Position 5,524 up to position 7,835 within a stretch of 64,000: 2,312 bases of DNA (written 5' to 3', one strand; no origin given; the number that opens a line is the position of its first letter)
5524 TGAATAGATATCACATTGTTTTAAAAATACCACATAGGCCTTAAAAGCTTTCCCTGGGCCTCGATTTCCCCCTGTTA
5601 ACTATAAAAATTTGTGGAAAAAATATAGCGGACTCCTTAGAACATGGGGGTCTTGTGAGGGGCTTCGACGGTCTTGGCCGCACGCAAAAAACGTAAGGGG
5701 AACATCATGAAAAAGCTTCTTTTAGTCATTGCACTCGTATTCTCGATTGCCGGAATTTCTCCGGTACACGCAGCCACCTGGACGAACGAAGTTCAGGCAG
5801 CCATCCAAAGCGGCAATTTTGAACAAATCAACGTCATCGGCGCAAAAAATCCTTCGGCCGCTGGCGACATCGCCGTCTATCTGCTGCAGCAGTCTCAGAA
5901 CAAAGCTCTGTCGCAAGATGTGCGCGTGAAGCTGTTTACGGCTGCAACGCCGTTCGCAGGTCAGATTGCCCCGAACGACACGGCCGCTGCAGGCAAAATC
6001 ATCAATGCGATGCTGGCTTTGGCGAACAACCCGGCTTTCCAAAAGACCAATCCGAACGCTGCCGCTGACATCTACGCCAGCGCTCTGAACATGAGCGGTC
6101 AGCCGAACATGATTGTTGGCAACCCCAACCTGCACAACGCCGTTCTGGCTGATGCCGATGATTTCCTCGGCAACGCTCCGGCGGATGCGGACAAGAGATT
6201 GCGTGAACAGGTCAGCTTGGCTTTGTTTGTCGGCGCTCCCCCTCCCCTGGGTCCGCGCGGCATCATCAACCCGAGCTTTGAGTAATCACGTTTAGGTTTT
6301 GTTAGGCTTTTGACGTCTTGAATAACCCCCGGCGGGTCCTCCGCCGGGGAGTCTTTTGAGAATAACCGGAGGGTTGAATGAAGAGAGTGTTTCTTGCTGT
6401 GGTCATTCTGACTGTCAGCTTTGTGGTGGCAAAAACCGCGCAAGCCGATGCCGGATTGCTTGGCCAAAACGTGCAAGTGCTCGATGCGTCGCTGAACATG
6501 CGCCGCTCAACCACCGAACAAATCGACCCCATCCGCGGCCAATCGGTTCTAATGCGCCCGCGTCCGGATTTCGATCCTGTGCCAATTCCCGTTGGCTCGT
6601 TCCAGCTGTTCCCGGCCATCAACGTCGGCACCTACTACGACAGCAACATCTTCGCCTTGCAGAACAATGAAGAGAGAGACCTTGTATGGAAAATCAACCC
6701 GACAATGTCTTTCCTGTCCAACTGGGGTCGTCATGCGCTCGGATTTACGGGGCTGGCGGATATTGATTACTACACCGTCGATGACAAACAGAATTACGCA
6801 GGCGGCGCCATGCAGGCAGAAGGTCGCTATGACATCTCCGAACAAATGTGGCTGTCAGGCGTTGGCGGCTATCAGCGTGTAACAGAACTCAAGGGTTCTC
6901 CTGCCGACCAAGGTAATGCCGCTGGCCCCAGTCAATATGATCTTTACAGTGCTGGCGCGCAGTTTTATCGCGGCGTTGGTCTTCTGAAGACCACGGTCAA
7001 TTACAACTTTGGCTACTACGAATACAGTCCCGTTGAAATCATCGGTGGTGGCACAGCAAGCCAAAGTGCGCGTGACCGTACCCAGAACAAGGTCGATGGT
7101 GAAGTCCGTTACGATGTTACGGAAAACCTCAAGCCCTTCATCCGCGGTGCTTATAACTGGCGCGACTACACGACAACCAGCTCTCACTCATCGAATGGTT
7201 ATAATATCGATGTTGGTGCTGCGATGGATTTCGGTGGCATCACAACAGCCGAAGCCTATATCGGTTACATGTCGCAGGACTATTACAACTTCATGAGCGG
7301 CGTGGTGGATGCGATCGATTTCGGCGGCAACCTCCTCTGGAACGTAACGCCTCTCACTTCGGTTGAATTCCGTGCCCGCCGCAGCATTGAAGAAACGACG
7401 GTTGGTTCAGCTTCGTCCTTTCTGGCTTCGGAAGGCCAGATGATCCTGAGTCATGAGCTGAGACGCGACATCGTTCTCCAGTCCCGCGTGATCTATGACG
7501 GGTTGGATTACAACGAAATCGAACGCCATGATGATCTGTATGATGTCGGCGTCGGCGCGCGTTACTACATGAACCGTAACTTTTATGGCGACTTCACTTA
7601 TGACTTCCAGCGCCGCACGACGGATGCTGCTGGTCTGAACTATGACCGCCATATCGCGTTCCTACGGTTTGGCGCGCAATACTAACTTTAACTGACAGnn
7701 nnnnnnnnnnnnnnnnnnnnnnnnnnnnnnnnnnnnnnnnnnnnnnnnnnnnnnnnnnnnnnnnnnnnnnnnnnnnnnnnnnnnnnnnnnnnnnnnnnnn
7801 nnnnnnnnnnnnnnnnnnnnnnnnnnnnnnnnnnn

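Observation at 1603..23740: Approximately 22 kb Wzy-dependent polysaccharide locus with an atypical accessory gene set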

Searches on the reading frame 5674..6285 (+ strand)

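Call 3: search_protein_families(library=pfam, proteins=[window:5674-6285:+])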
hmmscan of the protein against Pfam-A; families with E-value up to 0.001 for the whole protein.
window:5674-6285:+ (203 aa): 0 families

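Call 6: search_protein_families(library=ncbifam, proteins=[window:5674-6285:+], max_evalue=0.01)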
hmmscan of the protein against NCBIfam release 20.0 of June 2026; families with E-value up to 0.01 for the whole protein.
window:5674-6285:+ (203 aa): 0 families

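Call 67: search_protein_families(library=pfam, proteins=[window:5674-6285:+], max_evalue=1)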
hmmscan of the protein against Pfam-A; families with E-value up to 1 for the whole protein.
window:5674-6285:+ (203 aa): 1 family
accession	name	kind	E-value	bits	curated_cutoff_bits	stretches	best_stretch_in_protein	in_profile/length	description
PF13624.11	SurA_N_3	-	0.12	12.7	27.2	0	4-34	6-36/162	SurA-like N-terminal domain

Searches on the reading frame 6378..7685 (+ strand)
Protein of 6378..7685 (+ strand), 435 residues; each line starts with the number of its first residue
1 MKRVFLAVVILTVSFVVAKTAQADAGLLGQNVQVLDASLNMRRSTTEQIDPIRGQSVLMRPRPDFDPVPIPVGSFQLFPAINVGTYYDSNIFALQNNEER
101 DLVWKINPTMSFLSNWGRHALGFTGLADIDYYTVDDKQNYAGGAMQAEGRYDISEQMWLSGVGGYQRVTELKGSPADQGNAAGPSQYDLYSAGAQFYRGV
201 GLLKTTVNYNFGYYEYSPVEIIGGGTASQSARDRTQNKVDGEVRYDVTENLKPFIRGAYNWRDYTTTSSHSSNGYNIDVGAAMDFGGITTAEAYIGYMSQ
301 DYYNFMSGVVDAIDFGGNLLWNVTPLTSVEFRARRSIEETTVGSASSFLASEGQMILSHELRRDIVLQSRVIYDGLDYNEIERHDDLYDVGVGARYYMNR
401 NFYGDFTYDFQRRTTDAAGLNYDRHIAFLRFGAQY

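Call 3: search_protein_families(library=pfam, proteins=[window:6378-7685:+])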
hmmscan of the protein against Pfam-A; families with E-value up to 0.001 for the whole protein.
window:6378-7685:+ (435 aa): 1 family
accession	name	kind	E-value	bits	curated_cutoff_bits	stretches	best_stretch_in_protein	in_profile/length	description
PF10082.15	BBP2_2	-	5.8e-83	279.3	23.7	1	62-435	1-378/378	Putative beta-barrel porin 2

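Call 6: search_protein_families(library=ncbifam, proteins=[window:6378-7685:+], max_evalue=0.01)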
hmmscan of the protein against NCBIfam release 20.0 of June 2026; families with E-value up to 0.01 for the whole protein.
window:6378-7685:+ (435 aa): 2 families
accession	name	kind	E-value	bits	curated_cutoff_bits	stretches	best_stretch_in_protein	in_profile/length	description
TIGR03014.2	EpsL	equivalog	3.2e-08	33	275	1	227-434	163-384/385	XrtB/PEP-CTERM-associated polysaccharide biosynthesis outer membrane protein EpsL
TIGR03016.1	pepcterm_hypo_1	hypoth_equivalog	4.7e-08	32.4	90.85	1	74-156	3-85/477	TIGR03016 family PEP-CTERM system-associated outer membrane protein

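Call 52: search_solved_structures(query=window:6378-7685:+, max_evalue=1)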
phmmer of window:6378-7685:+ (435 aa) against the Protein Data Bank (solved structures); distinct sequences matched with E-value up to 1: 0.
